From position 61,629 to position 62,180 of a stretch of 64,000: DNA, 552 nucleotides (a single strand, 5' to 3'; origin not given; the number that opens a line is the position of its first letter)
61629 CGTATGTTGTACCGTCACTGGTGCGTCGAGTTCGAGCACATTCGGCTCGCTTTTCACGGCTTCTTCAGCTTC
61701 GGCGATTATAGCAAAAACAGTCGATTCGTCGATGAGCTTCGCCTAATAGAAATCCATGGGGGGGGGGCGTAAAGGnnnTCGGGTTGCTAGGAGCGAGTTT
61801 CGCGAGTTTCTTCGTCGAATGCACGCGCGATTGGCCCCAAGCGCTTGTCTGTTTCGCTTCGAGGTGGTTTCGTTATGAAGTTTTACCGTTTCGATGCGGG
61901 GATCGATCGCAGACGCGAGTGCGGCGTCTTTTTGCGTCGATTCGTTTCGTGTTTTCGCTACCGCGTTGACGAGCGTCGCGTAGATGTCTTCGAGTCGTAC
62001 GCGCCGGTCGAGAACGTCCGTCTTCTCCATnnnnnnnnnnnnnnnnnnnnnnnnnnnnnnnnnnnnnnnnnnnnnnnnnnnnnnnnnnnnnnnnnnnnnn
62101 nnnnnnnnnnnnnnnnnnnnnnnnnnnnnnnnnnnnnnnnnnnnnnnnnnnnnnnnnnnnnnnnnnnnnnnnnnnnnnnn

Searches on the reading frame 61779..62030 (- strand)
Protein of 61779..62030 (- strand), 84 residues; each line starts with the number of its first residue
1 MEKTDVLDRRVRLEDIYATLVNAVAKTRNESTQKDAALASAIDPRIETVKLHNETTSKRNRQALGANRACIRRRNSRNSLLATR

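Call 46: find_encoding_contigs(protein=window:61779-62030:-, flank=10000, max_places=10)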
Protein seq(84 aa) (84 aa): 1 contig read that carries it; 1 place shown.
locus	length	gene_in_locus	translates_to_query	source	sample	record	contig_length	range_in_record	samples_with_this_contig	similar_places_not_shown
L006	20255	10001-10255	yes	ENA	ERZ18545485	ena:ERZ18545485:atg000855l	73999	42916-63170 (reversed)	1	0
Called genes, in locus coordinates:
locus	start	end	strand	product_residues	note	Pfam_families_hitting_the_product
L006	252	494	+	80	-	-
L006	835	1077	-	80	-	-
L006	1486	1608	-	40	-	-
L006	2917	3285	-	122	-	-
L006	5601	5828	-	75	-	-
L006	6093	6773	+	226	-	PF12937:F-box-like (weak)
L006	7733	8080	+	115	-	-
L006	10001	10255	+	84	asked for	-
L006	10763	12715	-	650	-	-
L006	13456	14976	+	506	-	-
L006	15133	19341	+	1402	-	-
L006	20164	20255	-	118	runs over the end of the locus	PF00057:Ldl_recept_a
